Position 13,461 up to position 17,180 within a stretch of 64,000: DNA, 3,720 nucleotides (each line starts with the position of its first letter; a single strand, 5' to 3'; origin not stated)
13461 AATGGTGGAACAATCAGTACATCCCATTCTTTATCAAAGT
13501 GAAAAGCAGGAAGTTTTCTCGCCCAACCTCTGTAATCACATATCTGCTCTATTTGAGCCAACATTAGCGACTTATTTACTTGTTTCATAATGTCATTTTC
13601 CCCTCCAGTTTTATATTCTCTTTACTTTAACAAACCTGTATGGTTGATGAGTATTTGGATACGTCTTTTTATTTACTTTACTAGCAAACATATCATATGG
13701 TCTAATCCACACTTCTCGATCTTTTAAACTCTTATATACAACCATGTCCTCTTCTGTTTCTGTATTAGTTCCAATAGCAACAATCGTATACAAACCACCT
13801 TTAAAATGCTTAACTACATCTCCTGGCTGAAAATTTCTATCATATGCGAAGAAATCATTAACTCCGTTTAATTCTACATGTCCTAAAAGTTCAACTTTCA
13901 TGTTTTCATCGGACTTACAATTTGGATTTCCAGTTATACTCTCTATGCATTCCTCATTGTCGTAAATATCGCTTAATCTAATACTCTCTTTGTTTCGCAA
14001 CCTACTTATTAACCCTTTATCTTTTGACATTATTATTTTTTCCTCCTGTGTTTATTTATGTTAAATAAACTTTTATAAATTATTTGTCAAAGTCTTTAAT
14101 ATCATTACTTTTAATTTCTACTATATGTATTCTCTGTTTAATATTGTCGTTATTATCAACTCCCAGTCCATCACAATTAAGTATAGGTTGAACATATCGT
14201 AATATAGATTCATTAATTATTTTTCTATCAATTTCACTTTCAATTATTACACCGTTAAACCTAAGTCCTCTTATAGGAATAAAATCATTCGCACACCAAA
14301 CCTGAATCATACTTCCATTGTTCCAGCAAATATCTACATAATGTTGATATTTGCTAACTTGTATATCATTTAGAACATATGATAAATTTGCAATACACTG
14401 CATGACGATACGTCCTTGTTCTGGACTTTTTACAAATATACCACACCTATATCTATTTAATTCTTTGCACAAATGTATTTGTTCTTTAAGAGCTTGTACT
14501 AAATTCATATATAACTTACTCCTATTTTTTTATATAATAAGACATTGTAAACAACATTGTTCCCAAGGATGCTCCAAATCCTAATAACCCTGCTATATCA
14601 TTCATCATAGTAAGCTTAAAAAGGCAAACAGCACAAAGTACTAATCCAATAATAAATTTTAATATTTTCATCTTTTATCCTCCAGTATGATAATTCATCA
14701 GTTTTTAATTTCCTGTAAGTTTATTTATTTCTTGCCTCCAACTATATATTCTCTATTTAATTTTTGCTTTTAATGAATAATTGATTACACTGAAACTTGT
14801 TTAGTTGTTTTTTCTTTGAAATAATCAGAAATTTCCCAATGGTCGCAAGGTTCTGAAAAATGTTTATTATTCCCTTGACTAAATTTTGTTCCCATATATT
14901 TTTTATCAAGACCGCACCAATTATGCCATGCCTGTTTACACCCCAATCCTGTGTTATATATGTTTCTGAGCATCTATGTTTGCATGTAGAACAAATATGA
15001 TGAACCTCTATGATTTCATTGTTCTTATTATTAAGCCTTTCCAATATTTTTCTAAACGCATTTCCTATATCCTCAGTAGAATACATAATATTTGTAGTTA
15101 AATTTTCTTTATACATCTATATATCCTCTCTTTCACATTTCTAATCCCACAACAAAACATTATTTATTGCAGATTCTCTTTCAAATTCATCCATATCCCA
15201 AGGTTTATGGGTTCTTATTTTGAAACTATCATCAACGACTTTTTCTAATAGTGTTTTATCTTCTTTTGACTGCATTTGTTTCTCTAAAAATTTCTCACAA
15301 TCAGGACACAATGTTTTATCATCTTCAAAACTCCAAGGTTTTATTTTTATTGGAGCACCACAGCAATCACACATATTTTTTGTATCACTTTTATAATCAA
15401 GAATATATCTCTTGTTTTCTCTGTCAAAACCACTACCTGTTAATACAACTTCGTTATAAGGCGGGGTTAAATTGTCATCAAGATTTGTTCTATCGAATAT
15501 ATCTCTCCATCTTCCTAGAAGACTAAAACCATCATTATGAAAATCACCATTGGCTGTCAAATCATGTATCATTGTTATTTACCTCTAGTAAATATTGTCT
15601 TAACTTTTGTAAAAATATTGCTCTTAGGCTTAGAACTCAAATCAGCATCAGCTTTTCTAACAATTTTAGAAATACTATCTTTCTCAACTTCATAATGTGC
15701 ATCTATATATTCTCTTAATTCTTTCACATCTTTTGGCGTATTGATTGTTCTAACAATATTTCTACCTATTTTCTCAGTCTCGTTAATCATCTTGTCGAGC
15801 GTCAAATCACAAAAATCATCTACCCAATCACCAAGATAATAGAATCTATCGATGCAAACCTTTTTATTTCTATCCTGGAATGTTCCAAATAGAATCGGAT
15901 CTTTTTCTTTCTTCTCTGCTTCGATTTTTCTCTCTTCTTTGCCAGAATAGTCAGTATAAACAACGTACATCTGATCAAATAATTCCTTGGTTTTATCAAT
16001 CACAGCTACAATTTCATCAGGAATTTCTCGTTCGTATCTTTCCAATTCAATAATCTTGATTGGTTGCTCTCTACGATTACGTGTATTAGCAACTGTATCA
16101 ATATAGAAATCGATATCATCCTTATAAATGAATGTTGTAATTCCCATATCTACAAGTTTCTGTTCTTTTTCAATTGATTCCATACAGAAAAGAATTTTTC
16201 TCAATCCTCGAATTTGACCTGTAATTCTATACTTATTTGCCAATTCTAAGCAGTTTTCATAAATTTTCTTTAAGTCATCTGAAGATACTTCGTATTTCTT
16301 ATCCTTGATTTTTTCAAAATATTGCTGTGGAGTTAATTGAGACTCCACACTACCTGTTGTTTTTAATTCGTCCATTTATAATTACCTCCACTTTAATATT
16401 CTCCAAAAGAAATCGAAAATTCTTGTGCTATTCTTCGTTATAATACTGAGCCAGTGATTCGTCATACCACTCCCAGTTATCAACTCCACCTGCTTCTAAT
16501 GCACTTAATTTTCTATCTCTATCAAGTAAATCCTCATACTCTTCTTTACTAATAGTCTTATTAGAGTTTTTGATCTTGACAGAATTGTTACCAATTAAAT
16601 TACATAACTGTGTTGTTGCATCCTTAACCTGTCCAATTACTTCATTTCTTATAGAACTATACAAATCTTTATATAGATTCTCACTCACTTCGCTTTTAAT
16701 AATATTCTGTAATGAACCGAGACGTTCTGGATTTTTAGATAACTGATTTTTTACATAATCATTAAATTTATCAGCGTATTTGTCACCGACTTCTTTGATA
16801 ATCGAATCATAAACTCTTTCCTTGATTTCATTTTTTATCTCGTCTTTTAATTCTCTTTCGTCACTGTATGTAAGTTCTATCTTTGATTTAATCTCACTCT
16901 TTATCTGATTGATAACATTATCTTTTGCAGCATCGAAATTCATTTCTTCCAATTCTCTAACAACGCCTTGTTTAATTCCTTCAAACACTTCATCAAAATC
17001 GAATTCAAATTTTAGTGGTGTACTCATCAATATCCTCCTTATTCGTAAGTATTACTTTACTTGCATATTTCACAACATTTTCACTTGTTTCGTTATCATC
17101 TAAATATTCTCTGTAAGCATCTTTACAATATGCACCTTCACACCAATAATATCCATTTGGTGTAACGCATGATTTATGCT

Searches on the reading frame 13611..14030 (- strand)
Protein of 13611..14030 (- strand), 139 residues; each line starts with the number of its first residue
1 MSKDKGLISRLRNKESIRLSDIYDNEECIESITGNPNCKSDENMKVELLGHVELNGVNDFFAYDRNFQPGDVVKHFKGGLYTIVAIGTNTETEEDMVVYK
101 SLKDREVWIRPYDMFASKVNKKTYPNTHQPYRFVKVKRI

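Call 85: search_protein_families(library=pfam, proteins=[window:13611-14030:-], max_evalue=0.001)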
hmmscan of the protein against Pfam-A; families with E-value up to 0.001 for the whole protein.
window:13611-14030:- (139 aa): 1 family
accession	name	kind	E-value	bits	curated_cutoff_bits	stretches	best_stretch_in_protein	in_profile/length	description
PF07866.17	DUF1653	-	6.4e-19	68.5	23.5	1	73-133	3-60/62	Protein of unknown function (DUF1653)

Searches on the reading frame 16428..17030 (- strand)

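Call 85: search_protein_families(library=pfam, proteins=[window:16428-17030:-], max_evalue=0.001)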
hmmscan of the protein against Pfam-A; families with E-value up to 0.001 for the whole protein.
window:16428-17030:- (200 aa): 1 family
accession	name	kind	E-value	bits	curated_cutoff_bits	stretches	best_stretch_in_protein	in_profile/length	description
PF25708.1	Phage_T7_Gp5_9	-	2.7e-17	62.8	24.5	1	156-200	2-45/46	Phage T7 gp5.9 RecBCD inhibitor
